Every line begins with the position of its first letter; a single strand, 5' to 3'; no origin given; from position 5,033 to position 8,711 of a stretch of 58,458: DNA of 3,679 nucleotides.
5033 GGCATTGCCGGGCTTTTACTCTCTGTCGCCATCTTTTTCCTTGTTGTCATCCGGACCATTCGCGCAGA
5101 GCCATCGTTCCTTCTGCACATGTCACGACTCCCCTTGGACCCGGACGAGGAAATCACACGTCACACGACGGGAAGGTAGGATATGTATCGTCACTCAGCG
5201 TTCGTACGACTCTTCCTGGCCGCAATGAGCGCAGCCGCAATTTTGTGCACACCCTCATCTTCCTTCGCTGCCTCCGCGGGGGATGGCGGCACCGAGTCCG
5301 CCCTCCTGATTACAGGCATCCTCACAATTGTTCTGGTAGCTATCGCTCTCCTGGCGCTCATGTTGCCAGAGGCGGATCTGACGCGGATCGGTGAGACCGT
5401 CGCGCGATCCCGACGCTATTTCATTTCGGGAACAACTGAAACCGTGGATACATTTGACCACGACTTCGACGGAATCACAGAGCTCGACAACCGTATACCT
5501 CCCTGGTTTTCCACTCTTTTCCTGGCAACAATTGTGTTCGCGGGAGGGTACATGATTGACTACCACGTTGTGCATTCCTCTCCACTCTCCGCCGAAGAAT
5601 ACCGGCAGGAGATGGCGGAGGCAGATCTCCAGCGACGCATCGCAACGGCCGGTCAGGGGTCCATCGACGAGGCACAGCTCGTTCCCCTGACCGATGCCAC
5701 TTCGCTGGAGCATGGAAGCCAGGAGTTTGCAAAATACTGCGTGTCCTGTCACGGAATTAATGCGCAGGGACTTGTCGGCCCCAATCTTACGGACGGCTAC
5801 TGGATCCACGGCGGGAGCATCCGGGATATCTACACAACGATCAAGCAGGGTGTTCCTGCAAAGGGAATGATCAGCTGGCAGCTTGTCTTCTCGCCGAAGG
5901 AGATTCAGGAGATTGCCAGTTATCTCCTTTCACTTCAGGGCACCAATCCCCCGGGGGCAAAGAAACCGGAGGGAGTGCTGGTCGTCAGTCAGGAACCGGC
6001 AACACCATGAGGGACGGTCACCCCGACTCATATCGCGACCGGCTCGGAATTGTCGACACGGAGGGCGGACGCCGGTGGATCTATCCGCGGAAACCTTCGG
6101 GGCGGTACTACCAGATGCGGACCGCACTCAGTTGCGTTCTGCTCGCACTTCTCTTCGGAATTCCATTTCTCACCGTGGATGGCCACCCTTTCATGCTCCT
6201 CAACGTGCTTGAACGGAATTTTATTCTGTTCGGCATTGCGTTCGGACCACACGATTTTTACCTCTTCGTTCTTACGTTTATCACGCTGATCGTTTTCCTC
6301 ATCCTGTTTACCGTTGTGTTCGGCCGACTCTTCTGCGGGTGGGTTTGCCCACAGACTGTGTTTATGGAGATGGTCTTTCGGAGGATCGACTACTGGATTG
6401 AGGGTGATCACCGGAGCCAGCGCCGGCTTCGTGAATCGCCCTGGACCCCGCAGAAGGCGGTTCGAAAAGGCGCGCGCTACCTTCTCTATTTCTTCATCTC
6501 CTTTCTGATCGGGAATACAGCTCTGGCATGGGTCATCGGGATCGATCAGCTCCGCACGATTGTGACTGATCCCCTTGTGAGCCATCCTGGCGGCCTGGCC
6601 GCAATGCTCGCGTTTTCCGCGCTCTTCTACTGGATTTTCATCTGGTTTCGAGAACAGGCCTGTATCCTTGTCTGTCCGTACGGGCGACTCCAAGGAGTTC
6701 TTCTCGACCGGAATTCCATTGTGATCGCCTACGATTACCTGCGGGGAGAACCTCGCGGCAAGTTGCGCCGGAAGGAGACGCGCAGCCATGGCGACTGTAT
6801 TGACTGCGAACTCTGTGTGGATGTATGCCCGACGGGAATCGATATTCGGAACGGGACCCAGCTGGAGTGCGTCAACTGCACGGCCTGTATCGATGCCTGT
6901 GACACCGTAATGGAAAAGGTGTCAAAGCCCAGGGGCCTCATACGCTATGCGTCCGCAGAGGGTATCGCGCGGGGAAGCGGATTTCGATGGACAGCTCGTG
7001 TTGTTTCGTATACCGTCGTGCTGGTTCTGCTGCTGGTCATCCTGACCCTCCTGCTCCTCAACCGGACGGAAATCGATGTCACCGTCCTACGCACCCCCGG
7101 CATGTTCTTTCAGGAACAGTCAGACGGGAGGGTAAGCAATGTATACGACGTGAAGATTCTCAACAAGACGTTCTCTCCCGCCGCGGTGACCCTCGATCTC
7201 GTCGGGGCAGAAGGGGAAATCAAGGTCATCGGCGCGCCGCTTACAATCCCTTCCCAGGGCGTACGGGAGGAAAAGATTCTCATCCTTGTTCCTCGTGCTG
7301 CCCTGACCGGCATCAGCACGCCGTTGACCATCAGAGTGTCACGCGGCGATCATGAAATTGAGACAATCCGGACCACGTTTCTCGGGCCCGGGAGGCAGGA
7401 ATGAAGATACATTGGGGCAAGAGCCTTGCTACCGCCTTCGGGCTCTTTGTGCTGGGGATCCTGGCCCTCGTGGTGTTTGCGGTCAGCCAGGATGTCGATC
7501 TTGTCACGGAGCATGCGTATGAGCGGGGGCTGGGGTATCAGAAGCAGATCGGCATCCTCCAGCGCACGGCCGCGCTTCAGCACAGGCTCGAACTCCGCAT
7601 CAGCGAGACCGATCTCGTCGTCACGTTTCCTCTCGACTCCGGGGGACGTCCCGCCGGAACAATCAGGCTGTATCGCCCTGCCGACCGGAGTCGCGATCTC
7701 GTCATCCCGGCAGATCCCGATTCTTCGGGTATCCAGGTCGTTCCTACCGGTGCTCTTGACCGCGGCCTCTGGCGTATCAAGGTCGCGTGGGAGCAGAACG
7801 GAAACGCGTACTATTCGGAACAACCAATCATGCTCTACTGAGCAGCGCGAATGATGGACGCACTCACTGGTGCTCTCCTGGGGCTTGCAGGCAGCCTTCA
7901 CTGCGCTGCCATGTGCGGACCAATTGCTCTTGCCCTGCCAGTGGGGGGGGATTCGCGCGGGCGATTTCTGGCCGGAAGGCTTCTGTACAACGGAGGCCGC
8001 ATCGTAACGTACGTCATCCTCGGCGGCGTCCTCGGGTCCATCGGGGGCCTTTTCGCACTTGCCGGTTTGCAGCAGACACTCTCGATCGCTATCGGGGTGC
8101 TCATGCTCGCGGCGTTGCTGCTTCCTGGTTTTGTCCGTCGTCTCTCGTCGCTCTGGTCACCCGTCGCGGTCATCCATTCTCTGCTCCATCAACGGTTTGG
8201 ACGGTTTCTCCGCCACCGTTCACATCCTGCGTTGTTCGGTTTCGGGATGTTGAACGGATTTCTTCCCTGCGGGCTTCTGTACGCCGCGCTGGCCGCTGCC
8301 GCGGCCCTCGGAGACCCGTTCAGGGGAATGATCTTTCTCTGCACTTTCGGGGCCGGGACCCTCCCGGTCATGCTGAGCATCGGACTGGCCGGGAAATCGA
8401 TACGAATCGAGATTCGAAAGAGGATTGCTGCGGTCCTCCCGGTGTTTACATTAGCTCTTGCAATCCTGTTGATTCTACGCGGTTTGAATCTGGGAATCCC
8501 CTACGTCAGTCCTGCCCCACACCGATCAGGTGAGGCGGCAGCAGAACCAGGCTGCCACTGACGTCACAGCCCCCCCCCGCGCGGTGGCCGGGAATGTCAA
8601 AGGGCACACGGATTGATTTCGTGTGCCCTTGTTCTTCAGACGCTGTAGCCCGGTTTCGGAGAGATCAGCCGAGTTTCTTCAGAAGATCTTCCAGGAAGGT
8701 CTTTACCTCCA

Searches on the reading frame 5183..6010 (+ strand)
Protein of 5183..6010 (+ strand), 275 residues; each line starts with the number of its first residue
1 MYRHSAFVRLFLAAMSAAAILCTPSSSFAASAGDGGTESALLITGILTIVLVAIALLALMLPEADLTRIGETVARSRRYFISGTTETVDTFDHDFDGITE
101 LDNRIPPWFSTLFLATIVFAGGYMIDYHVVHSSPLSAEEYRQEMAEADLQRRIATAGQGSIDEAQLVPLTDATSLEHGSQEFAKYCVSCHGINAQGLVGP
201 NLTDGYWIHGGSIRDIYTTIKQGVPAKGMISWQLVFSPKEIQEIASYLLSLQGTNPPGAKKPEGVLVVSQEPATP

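Call 8: search_protein_families(library=pfam, proteins=[window:5183-6010:+], max_evalue=0.001)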
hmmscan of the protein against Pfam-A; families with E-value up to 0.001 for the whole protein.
window:5183-6010:+ (275 aa): 3 families
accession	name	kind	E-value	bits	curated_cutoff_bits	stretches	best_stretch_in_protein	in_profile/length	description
PF14715.11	FixP_N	-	2.7e-16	59.4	24.9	1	89-132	3-46/48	N-terminal domain of cytochrome oxidase-cbb3, FixP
PF13442.11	Cytochrome_CBB3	-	4.5e-12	46.6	27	1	175-248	3-68/68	Cytochrome C oxidase, cbb3-type, subunit III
PF00034.26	Cytochrom_C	-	7.6e-07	30.8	21.3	1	176-251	2-89/90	Cytochrome c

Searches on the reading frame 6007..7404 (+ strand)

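Call 8: search_protein_families(library=pfam, proteins=[window:6007-7404:+], max_evalue=0.001)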
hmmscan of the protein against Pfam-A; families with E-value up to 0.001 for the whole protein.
window:6007-7404:+ (465 aa): 12 families
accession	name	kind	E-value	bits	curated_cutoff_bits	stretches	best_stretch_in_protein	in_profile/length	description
PF13746.11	Fer4_18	-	8.3e-39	132.7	27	1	214-316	1-113/114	4Fe-4S dicluster domain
PF11614.14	FixG_C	-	3.7e-23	82.4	25.6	1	348-461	3-119/119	IG-like fold at C-terminal of FixG, putative oxidoreductase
PF12801.12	Fer4_5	-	3.9e-11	43.2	22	1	89-125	3-39/48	4Fe-4S binding domain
PF13187.11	Fer4_9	-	6.5e-09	36.1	27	1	218-277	7-50/52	4Fe-4S dicluster domain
PF12838.12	Fer4_7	-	8.9e-09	36.1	27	1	218-278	7-52/52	4Fe-4S dicluster domain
PF13484.11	Fer4_16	-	1.6e-08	35.6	30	1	217-276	6-65/66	4Fe-4S double cluster binding domain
PF13534.11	Fer4_17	-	2.9e-07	31.4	22.2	1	218-279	7-61/61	4Fe-4S dicluster domain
PF13183.11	Fer4_8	-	7.4e-06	26.9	27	0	218-278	10-68/68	4Fe-4S dicluster domain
PF12800.12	Fer4_4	-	3.8e-05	24.1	24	0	263-277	3-17/17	4Fe-4S binding domain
PF00037.32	Fer4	-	7.7e-05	22.8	21.1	1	263-277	7-21/24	4Fe-4S binding domain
PF13237.11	Fer4_10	-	0.0001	22.6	25.5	0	262-298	7-52/53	4Fe-4S dicluster domain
PF14697.11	Fer4_21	-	0.00052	20.5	35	0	258-276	35-53/59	4Fe-4S dicluster domain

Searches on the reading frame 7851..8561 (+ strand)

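Call 8: search_protein_families(library=pfam, proteins=[window:7851-8561:+], max_evalue=0.001)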
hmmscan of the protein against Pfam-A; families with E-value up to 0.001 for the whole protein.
window:7851-8561:+ (236 aa): 1 family
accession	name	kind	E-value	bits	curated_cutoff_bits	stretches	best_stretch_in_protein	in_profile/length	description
PF13386.12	DsbD_2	-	1.3e-43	149.6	24.9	1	8-205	3-198/199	Cytochrome C biogenesis protein transmembrane region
